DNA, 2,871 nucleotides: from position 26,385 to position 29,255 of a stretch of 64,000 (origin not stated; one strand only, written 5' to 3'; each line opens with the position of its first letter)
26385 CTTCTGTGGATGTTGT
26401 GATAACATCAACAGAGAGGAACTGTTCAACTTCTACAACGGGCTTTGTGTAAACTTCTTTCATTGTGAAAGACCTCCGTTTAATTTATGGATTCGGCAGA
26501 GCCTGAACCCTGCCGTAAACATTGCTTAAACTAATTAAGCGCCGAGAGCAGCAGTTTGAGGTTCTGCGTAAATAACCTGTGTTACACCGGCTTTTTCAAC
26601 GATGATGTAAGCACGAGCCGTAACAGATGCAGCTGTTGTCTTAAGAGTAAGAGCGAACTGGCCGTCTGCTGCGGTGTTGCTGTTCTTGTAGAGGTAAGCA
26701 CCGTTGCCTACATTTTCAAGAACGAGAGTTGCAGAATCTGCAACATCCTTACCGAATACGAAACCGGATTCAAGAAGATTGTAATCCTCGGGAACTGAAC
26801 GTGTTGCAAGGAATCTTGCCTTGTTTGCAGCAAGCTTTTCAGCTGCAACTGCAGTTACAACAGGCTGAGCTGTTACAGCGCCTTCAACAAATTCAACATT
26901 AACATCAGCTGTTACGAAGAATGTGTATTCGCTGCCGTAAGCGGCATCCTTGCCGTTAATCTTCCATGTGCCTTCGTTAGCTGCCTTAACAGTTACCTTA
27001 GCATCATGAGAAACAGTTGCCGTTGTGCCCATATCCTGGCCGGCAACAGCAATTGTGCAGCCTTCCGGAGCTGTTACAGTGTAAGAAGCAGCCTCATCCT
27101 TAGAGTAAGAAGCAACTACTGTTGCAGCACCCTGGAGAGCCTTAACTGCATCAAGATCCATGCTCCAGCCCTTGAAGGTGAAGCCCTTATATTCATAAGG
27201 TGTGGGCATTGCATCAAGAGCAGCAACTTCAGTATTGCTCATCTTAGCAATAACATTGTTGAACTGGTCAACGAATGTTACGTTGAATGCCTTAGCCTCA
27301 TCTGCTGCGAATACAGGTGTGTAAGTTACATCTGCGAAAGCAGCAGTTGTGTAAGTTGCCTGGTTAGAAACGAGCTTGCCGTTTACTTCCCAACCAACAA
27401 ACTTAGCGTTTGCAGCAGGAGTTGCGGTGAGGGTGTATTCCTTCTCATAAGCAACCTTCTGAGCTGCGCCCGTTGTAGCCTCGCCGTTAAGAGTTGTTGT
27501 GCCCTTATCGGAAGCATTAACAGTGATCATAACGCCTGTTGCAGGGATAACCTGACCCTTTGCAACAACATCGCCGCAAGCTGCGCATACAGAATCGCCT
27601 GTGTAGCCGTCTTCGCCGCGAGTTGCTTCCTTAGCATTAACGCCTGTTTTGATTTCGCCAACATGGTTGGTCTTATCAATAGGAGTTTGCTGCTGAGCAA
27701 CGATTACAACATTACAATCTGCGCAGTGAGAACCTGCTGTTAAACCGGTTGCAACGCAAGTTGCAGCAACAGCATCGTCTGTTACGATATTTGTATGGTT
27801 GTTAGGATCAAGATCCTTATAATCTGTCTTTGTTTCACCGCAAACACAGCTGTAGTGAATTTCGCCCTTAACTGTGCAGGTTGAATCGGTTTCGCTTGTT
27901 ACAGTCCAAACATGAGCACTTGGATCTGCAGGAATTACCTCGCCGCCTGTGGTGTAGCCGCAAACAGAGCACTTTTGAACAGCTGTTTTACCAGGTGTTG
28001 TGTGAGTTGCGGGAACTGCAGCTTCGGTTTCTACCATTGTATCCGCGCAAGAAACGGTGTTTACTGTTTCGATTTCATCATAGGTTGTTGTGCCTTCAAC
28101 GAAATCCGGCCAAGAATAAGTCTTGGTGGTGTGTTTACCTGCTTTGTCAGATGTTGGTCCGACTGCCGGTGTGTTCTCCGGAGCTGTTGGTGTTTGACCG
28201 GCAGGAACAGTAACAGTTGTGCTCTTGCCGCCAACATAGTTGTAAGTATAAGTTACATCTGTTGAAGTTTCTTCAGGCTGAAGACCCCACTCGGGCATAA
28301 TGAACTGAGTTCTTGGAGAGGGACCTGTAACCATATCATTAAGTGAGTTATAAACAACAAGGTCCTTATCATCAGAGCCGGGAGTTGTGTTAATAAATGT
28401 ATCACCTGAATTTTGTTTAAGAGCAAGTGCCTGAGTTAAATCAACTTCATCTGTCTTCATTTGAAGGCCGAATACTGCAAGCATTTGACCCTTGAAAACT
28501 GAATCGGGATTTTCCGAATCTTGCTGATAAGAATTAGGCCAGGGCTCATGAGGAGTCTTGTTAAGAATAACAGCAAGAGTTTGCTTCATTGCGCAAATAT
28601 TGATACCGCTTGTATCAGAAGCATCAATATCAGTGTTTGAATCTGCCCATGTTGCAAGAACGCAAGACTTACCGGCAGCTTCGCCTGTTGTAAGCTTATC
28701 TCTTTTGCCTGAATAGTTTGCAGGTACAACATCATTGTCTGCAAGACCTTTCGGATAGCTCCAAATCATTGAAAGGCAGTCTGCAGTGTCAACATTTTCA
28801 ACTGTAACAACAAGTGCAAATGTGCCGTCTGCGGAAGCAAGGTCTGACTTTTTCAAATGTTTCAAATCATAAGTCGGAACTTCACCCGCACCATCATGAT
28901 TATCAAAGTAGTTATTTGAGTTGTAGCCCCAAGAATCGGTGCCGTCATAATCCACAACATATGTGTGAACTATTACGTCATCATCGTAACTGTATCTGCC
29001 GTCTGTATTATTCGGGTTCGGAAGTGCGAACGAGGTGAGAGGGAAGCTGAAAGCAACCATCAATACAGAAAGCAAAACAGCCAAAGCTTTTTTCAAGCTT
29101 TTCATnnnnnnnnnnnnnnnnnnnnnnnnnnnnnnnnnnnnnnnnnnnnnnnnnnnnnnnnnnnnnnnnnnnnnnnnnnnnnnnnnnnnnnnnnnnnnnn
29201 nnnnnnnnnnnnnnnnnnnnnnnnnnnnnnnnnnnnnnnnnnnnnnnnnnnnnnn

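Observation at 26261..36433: Four-gene operon: giant dockerin protein, cohesin-dockerin adaptor sharing its C-terminal module, Cys-rich Flg_new protein, and a 33-aa peptide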

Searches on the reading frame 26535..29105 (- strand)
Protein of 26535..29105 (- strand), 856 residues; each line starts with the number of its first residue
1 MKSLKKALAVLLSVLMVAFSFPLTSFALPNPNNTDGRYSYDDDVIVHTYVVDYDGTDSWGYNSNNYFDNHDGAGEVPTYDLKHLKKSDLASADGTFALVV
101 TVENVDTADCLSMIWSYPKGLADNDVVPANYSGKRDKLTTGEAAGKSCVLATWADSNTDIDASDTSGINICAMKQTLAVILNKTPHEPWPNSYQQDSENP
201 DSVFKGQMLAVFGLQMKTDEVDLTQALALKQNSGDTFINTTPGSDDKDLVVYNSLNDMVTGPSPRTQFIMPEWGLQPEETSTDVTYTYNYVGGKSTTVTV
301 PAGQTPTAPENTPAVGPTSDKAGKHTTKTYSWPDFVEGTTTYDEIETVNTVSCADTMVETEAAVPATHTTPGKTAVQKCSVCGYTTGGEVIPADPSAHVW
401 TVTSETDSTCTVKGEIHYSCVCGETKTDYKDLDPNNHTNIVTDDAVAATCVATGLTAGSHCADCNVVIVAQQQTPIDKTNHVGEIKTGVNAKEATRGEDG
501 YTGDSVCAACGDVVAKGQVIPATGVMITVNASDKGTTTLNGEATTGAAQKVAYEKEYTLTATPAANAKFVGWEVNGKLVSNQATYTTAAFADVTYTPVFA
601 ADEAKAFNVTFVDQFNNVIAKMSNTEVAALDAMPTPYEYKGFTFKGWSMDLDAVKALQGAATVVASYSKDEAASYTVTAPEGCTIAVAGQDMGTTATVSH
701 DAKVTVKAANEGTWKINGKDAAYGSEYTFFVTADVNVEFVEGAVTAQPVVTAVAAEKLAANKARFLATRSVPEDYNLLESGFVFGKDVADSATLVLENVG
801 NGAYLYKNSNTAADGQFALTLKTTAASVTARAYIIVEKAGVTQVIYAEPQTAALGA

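Call 7: search_protein_families(library=pfam, proteins=[window:26535-29105:-], max_evalue=0.1)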
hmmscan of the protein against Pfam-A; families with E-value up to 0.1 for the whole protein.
window:26535-29105:- (856 aa): 3 families
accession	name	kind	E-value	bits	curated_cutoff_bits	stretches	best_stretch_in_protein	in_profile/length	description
PF18998.6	Flg_new_2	-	0.0004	20.7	23.6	1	527-601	3-71/73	Divergent InlB B-repeat domain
PF16820.11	PKD_3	-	0.00042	20.5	26.3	0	553-588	17-53/68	PKD-like domain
PF21349.2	RUBY_RBDX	-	0.1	12.5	26.5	1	378-392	2-16/30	Rubrerythrin, rubredoxin-like domain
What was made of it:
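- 26538..27545 (-): Ig-like/InlB-B-repeat-like domains and a conserved C-terminal β-sandwich (aa ~521-856). No sortase, SLH or other recognised anchor. Flg_new_2 20.7 bits against a 23.6 cut-off (call 7).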

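Call 10: search_protein_families(library=ncbifam, proteins=[window:26535-29105:-], max_evalue=0.1)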
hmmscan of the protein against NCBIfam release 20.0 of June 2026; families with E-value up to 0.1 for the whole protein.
window:26535-29105:- (856 aa): 0 families

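Call 33: search_solved_structures(query=A2, max_evalue=10, show_alignments=2)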
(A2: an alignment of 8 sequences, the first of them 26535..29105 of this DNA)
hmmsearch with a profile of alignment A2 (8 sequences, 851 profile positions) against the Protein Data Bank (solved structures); distinct sequences matched with E-value up to 10: 0.
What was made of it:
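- On Cohesin (N-domain of the 856-aa protein): No Pfam hit (call 7) and no PDB sequence hit (call 33). hhalign to the adaptor cohesin family gives E 4e-7 with the signal peptide and E 3e-4 (probability 39%, 116 columns) without it.
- A sequence profile against the PDB found nothing (call 33).
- Tried and rejected: The 856-aa family gave 0 hits at E<=10 (call 33).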

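Call 47: find_homologous_proteins(query=window:26535-29105:-, max_evalue=0.001)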
Query window:26535-29105:- (856 aa): 322 proteins with E <= 0.001 among 8000 candidates; the best 120 are listed.
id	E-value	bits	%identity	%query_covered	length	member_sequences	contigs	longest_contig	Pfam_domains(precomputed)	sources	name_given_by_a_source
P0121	0.0e+0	1891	99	100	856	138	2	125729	-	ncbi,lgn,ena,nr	ncbi:MAG: hypothetical protein KH285_00755 [Anaerotruncus sp.]|nr:hypothetical protein [Anaerotruncu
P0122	0.0e+0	1710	90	100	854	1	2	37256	-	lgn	-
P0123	0.0e+0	1708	90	100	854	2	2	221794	-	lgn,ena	-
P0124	0.0e+0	1708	90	100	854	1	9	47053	-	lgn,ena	-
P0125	0.0e+0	1702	90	100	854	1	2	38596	-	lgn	-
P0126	0.0e+0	1699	89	100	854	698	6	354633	-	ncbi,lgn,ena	-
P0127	0.0e+0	1680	88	100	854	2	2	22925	-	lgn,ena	-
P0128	0.0e+0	1549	83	100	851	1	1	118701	-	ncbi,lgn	-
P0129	0.0e+0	1513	83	100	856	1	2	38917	-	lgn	-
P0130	0.0e+0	1511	83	100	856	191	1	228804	-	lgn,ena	-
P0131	0.0e+0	1511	82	100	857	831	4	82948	-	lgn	-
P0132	0.0e+0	1508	83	100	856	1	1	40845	-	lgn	-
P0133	0.0e+0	1498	81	100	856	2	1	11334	-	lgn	-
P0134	0.0e+0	1462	80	100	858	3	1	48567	-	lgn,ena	-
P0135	0.0e+0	1452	79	100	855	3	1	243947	-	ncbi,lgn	-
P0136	0.0e+0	1444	79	100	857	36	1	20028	-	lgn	-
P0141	0.0e+0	1425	78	100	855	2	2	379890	-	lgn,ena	-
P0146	0.0e+0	1291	72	98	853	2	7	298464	-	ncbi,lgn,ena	-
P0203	3.9e-197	675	45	99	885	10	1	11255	PF18998.7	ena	-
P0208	4.3e-195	668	45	99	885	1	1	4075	PF18998.7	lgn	-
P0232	6.6e-89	317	36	57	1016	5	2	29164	PF09479.17,PF18998.7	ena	-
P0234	2.1e-88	316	35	57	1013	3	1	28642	PF09479.17,PF18998.7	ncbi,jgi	-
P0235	4.6e-88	314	36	57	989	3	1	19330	PF09479.17,PF18998.7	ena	-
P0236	7.1e-87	311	36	57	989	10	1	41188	PF09479.17,PF18998.7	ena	-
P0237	2.1e-85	306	39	52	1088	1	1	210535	PF09479.17,PF11896.15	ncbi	ncbi:MAG: InlB B-repeat-containing protein [Eubacterium sp.]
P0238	5.1e-81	291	37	56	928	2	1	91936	PF09479.17,PF18998.7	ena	-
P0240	3.9e-80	288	36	56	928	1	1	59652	PF09479.17,PF18998.7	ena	-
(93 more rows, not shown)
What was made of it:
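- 26538..27545 (-): Distant homologues pass PF09479/PF18998 (call 47).
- On Flg_new / InlB B-repeat proteins: Distant homologues P0232-P0240 carry PF09479/PF18998 (call 47).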

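Call 50: find_encoding_contigs(protein=P0126, flank=10000, max_places=1)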
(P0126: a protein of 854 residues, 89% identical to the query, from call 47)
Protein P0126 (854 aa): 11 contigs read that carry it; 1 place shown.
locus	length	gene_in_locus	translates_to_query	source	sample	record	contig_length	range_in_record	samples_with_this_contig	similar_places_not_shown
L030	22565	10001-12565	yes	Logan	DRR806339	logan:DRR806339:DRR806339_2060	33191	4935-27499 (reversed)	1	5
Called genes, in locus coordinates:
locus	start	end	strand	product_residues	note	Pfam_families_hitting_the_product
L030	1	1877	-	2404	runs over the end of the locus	-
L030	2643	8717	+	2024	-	PF13620:CarboxypepD_reg (weak), PF13715:CarbopepD_reg_2 (faint)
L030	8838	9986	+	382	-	PF13620:CarboxypepD_reg, PF13715:CarbopepD_reg_2 (weak), PF17210:SdrD_B (weak), PF09430:EMC7_beta-sandw (weak)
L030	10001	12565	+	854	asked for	-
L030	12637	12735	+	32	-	-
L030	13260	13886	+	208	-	-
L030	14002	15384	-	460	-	PF00890:FAD_binding_2 (faint), PF01134:GIDA (faint), PF01266:DAO (faint), PF03486:HI0933_like (faint), PF07992:Pyr_redox_2 (faint), PF21688:FAD-depend_C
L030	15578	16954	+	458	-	PF12708:Pect-lyase_RHGA_epim, PF00295:Glyco_hydro_28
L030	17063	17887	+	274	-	PF03446:NAD_binding_2 (weak), PF02153:PDH_N, PF20463:PDH_C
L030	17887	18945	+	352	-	PF00465:Fe-ADH, PF13685:Fe-ADH_2, PF01761:DHQ_synthase, PF24621:DHQS_C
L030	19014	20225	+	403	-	PF00275:EPSP_synthase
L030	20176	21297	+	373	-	PF01264:Chorismate_synt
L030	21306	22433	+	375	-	PF01817:CM_2, PF00800:PDT, PF01842:ACT (weak)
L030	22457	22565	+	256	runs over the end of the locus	PF09335:VTT_dom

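Call 51: find_encoding_contigs(protein=P0131, flank=10000, max_places=1)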
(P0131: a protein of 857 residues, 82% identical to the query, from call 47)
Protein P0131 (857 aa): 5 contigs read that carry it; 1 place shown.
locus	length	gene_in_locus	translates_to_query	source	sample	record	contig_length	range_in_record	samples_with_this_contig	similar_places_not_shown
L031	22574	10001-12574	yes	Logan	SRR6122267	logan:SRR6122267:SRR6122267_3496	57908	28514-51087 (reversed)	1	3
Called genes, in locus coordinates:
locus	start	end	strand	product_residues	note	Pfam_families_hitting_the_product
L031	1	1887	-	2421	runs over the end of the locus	-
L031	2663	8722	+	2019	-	PF13620:CarboxypepD_reg (weak)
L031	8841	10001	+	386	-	PF13620:CarboxypepD_reg, PF09430:EMC7_beta-sandw (weak)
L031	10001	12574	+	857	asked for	-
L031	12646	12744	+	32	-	-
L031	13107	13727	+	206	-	-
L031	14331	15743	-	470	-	PF00890:FAD_binding_2 (faint), PF01134:GIDA (faint), PF01266:DAO (faint), PF03486:HI0933_like (faint), PF07992:Pyr_redox_2 (faint), PF13738:Pyr_redox_3 (faint), PF21688:FAD-depend_C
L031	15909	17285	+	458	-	PF12708:Pect-lyase_RHGA_epim (weak), PF00295:Glyco_hydro_28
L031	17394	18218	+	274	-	PF03446:NAD_binding_2 (faint), PF02153:PDH_N, PF20463:PDH_C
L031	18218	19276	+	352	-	PF00465:Fe-ADH (weak), PF13685:Fe-ADH_2, PF01761:DHQ_synthase, PF24621:DHQS_C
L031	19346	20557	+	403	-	PF00275:EPSP_synthase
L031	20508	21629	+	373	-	PF01264:Chorismate_synt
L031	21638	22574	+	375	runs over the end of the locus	PF01817:CM_2, PF00800:PDT, PF01842:ACT (weak)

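Call 52: find_encoding_contigs(protein=P0136, flank=10000, max_places=1)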
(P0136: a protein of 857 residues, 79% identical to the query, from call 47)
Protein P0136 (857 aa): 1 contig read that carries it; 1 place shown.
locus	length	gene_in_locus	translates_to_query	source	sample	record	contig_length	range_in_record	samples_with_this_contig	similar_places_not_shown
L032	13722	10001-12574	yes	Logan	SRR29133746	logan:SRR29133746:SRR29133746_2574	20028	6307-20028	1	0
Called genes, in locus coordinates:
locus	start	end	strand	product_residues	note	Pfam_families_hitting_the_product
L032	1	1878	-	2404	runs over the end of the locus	-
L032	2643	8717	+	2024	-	PF13620:CarboxypepD_reg (weak), PF13715:CarbopepD_reg_2 (faint)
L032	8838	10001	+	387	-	PF13620:CarboxypepD_reg, PF13715:CarbopepD_reg_2 (weak), PF09430:EMC7_beta-sandw (weak)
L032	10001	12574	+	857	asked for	-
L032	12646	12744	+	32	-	-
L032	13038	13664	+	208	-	-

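Call 59: predict_structure(alignment_id=A3)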
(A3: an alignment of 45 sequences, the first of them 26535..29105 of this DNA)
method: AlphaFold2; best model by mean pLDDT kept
length: 856 residues; sequences in the alignment: 45
mean_pLDDT: 80.1   pTM: 0.39
mean pLDDT of the five models: 80.1, 78.5, 77.7, 75.0, 74.7
residues with pLDDT >= 90: 154; 70-90: 559; 50-70: 121; < 50: 22
segments of 3 or more residues with pLDDT < 50: 20-26
pLDDT, mean of each block of 10 residues (from residue 1): 63 60 53 86 92 93 91 88 93 94 90 90 91 84 87 81 67 79 85 89 92 95 93 91 88 89 92 80 81 87 82 82 84 85 90 82 68 80 79 57 70 66 62 73 83 84 78 80 81 68 84 79 74 85 81 80 83 69 80 79 62 72 82 79 83 81 80 80 85 85 83 77 77 79 69 80 82 76 82 68 64 66 83 82 83 76
secondary structure, 60 per line:
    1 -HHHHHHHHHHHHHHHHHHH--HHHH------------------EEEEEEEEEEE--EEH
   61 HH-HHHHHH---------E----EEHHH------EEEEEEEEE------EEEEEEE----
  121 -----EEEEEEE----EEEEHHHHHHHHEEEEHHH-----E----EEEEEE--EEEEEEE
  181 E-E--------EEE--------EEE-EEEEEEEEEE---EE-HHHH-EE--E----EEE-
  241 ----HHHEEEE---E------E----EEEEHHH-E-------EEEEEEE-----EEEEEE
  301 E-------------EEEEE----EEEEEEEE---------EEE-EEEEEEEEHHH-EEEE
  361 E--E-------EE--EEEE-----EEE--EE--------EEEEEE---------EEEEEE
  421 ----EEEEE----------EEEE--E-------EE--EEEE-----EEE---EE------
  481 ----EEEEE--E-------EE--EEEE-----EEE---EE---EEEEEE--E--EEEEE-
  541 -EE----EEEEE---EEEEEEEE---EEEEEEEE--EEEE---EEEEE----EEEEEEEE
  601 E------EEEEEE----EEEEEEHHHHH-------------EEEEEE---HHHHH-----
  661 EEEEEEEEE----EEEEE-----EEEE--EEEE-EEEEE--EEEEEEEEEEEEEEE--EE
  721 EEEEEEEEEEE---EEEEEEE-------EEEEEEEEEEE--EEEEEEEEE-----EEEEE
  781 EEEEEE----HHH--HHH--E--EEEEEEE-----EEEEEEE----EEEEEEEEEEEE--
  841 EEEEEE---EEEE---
elements in order (helices of 4 or more, strands of 3 or more residues): H2-20 H23-26 E45-55 H64-69 E95-103 E110-116 E126-132 E137-140 H141-148 E149-152 E166-171 E174-181 E192-194 E203-205 E207-216 H223-226 E237-239 E248-251 E267-270 E283-289 E295-301 E315-319 E324-331 E341-343 E345-352 E357-361 E376-379 E385-387 E400-405 E415-420 E425-429 E440-443 E458-461 E467-469 E485-489 E504-507 E513-515 E524-529 E535-539 E548-552 E556-563 E567-574 E577-580 E584-588 E593-601 E608-613 E618-623 H624-628 E642-647 H651-655 E661-669 E674-678 E684-687 E690-693 E695-699 E702-716 E719-731 E735-741 E749-759 E762-770 E776-786 E804-810 E816-822 E827-838 E841-846 E850-853
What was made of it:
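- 26535..29105 (-): 856-aa secreted protein. Candidate base scaffoldin. AF2 model with pLDDT 80 (call 59).
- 27546..28058 (-): Four Cys/His-rich repeats of about 40 aa (H..C..CxxC pattern; aa ~350-520), predicted as small β-hairpin units. Probably zinc-ribbon-like spacers. AF2 secondary structure (call 59).
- On Cohesin (N-domain of the 856-aa protein): pLDDT is about 90 with roughly nine main strands (call 59).
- AF2 pLDDT is about 90 (call 59).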

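Call 61: fold_search(model_id=the predicted structure, library=pdb)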
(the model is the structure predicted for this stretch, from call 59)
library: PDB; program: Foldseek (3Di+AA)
matches with E <= 10: 1805; with E <= 0.001: 12
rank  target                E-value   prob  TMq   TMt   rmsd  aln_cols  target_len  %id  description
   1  9oz1_A                2.9e-05  0.69  0.10  0.11  41.0       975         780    6  Cryo-EM structure of chicken ROS1 in apo-state. Cryo-EM refinement is focused on the "leg" region of chicken ROS1. (released 2026-02-25)
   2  7vcr_B                1.0e-04  0.33  0.06  0.09  34.1       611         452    9  Crystal Structure of PitA fragment from pilus islet-2 of Streptococcus oralis (released 2022-06-01)
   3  9pvp                  1.1e-04  0.33  0.09  0.05  54.9      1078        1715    8  Cryo-EM structure of receptor tyrosine kinase ROS1 extracellular domain (released 2026-02-25)
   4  9ozi_A                2.0e-04  0.69  0.10  0.05  48.2       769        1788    6  Cryo-EM structure of chicken ROS1 in apo-state. This is the complete map and model. (released 2026-02-25)
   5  7vcr_A                2.6e-04  0.28  0.05  0.09  34.4       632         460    8  Crystal Structure of PitA fragment from pilus islet-2 of Streptococcus oralis (released 2022-06-01)
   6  8x80_A                3.7e-04  0.18  0.07  0.07  48.2       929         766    9  Structure of leptin-LepR trimer with a small gap (released 2024-08-07)
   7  8fbw_B                5.0e-04  0.92  0.08  0.21  15.4       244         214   13  Crystal structure of SIV-1 V2 antibody NCI05 in complex with a V2 peptide (released 2023-01-18)
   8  9hcj_10               5.2e-04  0.23  0.08  0.04  46.0       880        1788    9  D. discoideum nuclear pore complex (released 2024-12-25)
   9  4fze_L                6.1e-04  0.91  0.08  0.22  15.9       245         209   12  Crystal structure of N26_i1 Fab, an ADCC mediating anti-HIV-1 antibody. (released 2013-07-10)
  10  6t3j_C                8.2e-04  0.66  0.06  0.17  15.8       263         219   10  Dual Epitope Targeting by Anti-DR5 Antibodies (released 2020-09-16)
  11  6t3j_H                8.2e-04  0.60  0.06  0.17  15.6       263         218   10  Dual Epitope Targeting by Anti-DR5 Antibodies (released 2020-09-16)
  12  4k3e_L                9.0e-04  0.69  0.08  0.21  22.3       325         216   10  Crystal structure of bovine antibody BLV5B8 with ultralong CDR H3 (released 2013-06-19)
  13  7ydi_H                1.0e-03  0.35  0.07  0.17  24.9       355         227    9  SARS-CoV-2 Spike (6P) in complex with 3 R1-32 Fabs and 3 ACE2, focused refinement of RBD region (released 2022-08-24)
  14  7ox1_D                1.1e-03  0.89  0.08  0.24  15.1       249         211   12  Fab 7D6: hIL-9 complex (released 2022-12-28)
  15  6e9g_B                1.1e-03  0.75  0.08  0.22  22.9       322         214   12  The crystal structure of bovine ultralong antibody BOV-2 (released 2019-05-01)
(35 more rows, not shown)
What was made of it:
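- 26538..27545 (-): Foldseek finds chains of Ig domains (call 61).
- Tried and rejected: It was uninformative for the N-domain (call 61).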

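Call 85: find_encoding_contigs(protein=P0130, flank=8000, max_places=1)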
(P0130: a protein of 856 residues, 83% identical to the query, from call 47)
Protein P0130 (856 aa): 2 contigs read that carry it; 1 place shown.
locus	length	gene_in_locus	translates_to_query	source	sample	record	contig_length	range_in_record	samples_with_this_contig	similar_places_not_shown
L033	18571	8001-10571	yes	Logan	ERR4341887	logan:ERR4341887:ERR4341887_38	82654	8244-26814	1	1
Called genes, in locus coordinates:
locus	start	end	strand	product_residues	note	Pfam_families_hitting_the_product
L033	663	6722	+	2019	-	PF13620:CarboxypepD_reg (weak)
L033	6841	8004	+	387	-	PF14686:fn3_3 (faint), PF13620:CarboxypepD_reg, PF13715:CarbopepD_reg_2 (weak)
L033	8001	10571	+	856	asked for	-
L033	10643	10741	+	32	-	-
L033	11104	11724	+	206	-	-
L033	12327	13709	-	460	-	PF00890:FAD_binding_2 (faint), PF01134:GIDA (faint), PF01266:DAO (faint), PF03486:HI0933_like (faint), PF07992:Pyr_redox_2 (faint), PF21688:FAD-depend_C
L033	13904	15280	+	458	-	PF12708:Pect-lyase_RHGA_epim, PF00295:Glyco_hydro_28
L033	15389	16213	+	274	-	PF03446:NAD_binding_2 (faint), PF02153:PDH_N, PF20463:PDH_C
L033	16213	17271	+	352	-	PF00465:Fe-ADH, PF13685:Fe-ADH_2, PF01761:DHQ_synthase, PF24621:DHQS_C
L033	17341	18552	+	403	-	PF00275:EPSP_synthase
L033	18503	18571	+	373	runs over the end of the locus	PF01264:Chorismate_synt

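Call 86: find_encoding_contigs(protein=P0141, flank=8000, max_places=1)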
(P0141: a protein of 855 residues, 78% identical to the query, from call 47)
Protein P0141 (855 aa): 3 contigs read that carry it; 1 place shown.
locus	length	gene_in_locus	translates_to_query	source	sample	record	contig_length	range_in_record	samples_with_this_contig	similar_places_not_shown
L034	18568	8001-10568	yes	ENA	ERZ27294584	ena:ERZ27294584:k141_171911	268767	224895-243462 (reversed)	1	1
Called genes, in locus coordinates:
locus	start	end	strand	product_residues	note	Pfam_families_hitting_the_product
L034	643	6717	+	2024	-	PF13620:CarboxypepD_reg (weak), PF13715:CarbopepD_reg_2 (faint)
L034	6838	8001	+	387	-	PF13620:CarboxypepD_reg, PF13715:CarbopepD_reg_2 (weak), PF17210:SdrD_B (weak), PF09430:EMC7_beta-sandw (weak)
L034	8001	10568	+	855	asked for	-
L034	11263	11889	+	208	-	-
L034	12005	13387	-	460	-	PF00890:FAD_binding_2 (faint), PF01134:GIDA (faint), PF01266:DAO (faint), PF03486:HI0933_like (faint), PF07992:Pyr_redox_2 (faint), PF21688:FAD-depend_C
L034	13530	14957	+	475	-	PF12708:Pect-lyase_RHGA_epim (weak), PF00295:Glyco_hydro_28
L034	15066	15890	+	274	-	PF03446:NAD_binding_2 (faint), PF02153:PDH_N, PF20463:PDH_C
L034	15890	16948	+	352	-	PF00465:Fe-ADH, PF13685:Fe-ADH_2, PF01761:DHQ_synthase, PF24621:DHQS_C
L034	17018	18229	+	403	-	PF00275:EPSP_synthase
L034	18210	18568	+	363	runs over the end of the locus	PF01264:Chorismate_synt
